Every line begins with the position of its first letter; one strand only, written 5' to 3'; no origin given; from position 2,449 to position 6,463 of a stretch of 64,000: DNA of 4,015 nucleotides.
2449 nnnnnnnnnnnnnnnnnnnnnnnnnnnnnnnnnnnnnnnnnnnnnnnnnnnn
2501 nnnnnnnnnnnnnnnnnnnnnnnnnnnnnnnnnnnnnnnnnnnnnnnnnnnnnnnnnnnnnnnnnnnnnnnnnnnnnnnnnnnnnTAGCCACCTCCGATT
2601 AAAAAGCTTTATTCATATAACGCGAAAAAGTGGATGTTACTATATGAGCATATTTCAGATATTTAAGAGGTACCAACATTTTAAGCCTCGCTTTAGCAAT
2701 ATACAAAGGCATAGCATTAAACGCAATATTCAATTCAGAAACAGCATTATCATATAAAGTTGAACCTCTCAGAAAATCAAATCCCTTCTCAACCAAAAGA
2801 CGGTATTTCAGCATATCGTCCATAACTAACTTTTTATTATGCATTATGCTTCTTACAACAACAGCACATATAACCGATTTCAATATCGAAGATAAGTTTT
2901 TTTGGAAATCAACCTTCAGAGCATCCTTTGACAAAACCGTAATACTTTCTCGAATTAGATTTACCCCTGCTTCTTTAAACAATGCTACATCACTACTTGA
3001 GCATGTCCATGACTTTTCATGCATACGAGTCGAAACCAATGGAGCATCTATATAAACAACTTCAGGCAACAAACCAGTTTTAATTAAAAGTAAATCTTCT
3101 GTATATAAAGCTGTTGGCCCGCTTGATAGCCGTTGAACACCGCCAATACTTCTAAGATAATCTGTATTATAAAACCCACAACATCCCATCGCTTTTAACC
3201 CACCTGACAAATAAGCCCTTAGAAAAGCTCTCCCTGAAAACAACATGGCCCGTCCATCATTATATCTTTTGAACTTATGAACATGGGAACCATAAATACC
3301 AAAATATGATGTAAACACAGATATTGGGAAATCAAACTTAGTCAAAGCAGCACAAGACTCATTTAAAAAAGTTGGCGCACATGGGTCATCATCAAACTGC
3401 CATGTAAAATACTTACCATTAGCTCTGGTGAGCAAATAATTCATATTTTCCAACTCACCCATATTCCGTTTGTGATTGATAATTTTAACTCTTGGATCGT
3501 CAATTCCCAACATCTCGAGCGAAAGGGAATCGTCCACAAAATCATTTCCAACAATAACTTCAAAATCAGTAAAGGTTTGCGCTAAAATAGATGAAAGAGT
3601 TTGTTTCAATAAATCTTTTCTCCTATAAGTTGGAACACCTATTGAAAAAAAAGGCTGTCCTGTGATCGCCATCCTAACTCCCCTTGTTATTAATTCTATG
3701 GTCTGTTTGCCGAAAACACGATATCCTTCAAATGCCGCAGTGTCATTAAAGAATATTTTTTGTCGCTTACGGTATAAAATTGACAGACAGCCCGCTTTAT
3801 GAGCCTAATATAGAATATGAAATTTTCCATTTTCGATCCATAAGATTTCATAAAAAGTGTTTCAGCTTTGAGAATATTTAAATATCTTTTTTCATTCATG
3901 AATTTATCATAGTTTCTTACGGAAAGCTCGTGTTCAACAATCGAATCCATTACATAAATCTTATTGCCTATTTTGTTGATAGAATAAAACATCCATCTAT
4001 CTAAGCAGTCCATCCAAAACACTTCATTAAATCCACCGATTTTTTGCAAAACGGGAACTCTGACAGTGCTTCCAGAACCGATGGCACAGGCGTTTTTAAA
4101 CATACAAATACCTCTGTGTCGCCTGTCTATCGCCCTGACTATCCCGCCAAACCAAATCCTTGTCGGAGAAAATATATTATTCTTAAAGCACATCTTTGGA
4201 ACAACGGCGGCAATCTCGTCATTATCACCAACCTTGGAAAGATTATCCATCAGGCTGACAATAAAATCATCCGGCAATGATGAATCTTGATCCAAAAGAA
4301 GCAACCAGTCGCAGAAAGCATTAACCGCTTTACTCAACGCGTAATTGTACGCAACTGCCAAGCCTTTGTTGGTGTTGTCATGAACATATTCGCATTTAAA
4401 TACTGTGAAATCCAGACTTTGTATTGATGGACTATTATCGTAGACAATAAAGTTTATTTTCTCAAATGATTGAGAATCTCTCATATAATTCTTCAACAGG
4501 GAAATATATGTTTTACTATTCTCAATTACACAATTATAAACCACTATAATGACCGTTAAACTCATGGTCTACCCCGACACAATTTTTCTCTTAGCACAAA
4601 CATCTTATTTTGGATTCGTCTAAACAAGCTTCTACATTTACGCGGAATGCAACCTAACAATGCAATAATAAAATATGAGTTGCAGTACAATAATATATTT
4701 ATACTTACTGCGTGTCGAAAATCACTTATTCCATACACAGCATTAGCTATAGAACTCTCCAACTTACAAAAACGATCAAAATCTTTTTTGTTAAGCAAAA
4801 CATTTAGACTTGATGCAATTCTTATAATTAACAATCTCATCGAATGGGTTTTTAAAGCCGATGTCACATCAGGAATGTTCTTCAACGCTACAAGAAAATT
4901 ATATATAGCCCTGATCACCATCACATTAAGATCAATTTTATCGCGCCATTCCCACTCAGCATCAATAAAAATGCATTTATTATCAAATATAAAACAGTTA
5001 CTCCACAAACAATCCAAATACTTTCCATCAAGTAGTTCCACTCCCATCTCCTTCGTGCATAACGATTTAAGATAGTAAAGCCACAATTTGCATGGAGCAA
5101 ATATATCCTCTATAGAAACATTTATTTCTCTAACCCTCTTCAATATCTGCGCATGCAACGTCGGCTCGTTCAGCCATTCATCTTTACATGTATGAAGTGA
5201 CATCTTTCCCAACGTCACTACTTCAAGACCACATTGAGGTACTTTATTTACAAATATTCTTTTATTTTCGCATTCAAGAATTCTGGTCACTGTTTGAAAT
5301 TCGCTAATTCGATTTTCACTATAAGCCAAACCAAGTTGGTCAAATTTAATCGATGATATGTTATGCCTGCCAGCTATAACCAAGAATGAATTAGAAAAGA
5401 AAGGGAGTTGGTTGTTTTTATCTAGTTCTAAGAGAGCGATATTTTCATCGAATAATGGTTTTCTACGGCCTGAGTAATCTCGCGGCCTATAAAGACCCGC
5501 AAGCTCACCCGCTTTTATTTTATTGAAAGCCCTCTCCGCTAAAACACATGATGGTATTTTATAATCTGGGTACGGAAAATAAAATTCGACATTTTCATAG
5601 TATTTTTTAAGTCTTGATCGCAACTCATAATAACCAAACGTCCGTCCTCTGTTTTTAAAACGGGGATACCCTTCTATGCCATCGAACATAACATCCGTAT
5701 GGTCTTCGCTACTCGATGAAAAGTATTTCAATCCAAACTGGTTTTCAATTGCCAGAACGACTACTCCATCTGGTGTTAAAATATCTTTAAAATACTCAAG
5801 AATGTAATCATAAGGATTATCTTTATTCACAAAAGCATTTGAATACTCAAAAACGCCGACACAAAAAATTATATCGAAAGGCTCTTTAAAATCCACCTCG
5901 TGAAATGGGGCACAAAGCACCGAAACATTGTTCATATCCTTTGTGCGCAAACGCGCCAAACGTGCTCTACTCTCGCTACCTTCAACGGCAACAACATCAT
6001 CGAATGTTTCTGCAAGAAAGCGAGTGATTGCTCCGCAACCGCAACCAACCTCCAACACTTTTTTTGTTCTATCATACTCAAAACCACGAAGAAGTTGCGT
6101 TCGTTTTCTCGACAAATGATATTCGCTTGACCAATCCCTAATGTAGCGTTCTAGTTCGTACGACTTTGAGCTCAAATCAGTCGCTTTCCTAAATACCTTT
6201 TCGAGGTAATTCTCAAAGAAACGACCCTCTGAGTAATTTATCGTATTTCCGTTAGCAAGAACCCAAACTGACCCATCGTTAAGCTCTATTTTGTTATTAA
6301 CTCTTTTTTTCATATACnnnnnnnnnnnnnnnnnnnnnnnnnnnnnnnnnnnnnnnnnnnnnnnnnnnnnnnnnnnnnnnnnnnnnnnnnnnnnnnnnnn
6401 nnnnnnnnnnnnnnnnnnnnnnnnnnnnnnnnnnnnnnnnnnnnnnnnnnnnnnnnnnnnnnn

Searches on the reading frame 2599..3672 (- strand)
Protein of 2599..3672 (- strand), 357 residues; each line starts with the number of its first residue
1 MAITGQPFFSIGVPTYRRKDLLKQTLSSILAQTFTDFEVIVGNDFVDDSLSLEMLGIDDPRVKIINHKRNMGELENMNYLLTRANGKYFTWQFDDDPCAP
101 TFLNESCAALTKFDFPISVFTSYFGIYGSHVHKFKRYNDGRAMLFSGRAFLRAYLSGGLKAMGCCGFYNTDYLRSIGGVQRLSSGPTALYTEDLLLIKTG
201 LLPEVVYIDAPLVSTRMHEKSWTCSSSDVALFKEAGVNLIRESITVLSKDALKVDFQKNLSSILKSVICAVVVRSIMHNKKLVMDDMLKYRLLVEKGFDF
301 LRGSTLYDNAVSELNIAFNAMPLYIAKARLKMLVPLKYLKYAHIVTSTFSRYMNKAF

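Call 7: search_protein_families(library=pfam, proteins=[window:2599-3672:-], max_evalue=0.01)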
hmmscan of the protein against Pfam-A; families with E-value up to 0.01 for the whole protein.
window:2599-3672:- (357 aa): 2 families
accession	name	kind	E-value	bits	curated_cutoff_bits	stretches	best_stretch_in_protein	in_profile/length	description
PF00535.33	Glycos_transf_2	-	4.4e-16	59.7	23.3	1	10-138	1-130/168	Glycosyl transferase family 2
PF13641.12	Glyco_tranf_2_3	-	4.1e-06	27.4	27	1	9-110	3-111/230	Glycosyltransferase like family 2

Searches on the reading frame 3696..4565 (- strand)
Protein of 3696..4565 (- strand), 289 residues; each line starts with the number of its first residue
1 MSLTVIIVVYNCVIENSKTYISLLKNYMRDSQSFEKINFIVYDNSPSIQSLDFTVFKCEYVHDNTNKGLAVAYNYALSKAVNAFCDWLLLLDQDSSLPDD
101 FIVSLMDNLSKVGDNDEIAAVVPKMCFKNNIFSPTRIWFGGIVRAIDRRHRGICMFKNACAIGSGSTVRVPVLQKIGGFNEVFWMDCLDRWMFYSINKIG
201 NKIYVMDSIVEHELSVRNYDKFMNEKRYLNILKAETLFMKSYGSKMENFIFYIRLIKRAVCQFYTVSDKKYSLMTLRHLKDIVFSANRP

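Call 7: search_protein_families(library=pfam, proteins=[window:3696-4565:-], max_evalue=0.01)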
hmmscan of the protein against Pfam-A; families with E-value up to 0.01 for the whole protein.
window:3696-4565:- (289 aa): 2 families
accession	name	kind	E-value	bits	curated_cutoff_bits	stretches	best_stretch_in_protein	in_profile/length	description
PF00535.33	Glycos_transf_2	-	7.1e-09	36.2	23.3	1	4-176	1-167/168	Glycosyl transferase family 2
PF13506.12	Glyco_transf_21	-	0.0047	16.8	21.7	1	83-210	29-151/174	Glycosyl transferase family 21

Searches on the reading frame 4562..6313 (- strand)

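Call 7: search_protein_families(library=pfam, proteins=[window:4562-6313:-], max_evalue=0.01)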
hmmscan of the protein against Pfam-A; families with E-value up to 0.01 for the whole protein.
window:4562-6313:- (583 aa): 13 families
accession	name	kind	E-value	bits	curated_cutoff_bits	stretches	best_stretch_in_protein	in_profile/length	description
PF13649.12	Methyltransf_25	-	5.7e-12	46.6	27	1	86-159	1-78/97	Methyltransferase domain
PF08241.18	Methyltransf_11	-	4.6e-11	43.6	21.2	1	87-186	1-94/95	Methyltransferase domain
PF08242.18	Methyltransf_12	-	2.4e-10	41.5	30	1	87-185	1-98/98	Methyltransferase domain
PF02353.26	CMAS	-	7.2e-09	35.8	27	1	69-187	49-164/273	Mycolic acid cyclopropane synthetase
PF13847.12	Methyltransf_31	-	1.2e-08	35.2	27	1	83-188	4-110/145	Methyltransferase domain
PF05401.17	NodS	-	4.4e-07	30.4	24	1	62-163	23-124/201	Nodulation protein S (NodS)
PF13489.12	Methyltransf_23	-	4.7e-07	30.1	27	1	79-192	19-121/164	Methyltransferase domain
PF05219.18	DREV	-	6.3e-06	25.9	26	1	82-188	94-187/265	DREV methyltransferase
PF01135.25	PCMT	-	4.2e-05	23.9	20.3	1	61-150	55-147/210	Protein-L-isoaspartate(D-aspartate) O-methyltransferase (PCMT)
PF00398.26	RrnaAD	-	6.9e-05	22.5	24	1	81-144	29-92/263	Ribosomal RNA adenine dimethylase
PF08003.17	Methyltransf_9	-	0.0017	17.8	23.8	1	61-187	98-217/315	Protein of unknown function (DUF1698)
PF03848.20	TehB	-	0.0018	18.2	20.4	1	62-158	10-108/193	Tellurite resistance protein TehB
PF05175.20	MTS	-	0.0027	17.8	23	1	74-151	23-104/170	Methyltransferase small domain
